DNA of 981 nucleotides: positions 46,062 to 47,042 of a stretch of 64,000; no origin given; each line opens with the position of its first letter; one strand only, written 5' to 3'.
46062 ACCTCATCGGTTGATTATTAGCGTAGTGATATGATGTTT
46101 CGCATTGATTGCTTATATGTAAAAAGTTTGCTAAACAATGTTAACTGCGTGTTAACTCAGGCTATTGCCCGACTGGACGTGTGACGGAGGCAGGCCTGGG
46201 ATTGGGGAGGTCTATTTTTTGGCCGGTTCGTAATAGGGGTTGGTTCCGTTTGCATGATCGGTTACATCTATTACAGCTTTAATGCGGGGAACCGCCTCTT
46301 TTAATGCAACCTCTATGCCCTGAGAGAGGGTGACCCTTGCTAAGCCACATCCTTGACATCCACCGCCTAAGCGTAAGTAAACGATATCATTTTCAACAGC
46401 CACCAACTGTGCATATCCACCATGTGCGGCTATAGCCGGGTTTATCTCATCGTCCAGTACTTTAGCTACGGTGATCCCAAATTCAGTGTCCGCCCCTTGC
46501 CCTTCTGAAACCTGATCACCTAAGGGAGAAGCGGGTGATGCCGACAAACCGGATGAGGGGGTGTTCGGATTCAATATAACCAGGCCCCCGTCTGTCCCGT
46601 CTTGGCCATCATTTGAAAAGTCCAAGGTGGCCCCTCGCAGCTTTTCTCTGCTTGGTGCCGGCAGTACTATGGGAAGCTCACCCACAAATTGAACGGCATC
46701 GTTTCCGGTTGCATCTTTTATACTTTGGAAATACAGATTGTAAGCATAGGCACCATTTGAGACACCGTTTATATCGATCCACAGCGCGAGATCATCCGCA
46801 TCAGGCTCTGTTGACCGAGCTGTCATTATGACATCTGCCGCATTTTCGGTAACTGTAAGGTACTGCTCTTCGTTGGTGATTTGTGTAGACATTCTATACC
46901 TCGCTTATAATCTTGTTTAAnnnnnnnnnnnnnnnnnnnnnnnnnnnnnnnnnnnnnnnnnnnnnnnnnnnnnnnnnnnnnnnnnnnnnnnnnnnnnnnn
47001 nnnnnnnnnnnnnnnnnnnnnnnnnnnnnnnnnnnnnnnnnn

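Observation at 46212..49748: Uncharacterised two-gene cassette: ATP-grasp ligase translationally coupled to a B12-like radical SAM enzyme with a CCAEP tail, divergent from an NfuA-type Fe-S carrier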

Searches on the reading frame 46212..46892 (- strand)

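Call 3: search_protein_families(library=ncbifam, proteins=[window:46212-46892:-], max_evalue=0.01)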
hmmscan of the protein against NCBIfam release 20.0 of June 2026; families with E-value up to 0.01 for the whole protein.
window:46212-46892:- (226 aa): 4 families
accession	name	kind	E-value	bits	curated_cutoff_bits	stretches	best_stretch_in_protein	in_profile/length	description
TIGR03341.1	YhgI_GntY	equivalog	1.2e-23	83.8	269.35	1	140-221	108-190/190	Fe-S biogenesis protein NfuA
NF008392.0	PRK11190.1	equivalog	4.6e-17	62.6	268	1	141-221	110-192/192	Fe-S biogenesis protein NfuA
TIGR02000.1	NifU_proper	equivalog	5.9e-08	32.5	273.3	1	142-205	224-285/290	Fe-S cluster assembly protein NifU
TIGR00049.1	TIGR00049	subfamily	4.1e-05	23.7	58.8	1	12-112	1-95/106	iron-sulfur cluster assembly accessory protein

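Call 4: search_protein_families(library=pfam, proteins=[window:46212-46892:-], max_evalue=0.01)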
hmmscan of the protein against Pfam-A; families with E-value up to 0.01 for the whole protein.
window:46212-46892:- (226 aa): 1 family
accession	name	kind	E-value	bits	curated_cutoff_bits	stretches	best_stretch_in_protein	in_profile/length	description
PF01106.22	NifU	-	8.2e-22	77.6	27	1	142-208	1-67/67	NifU-like domain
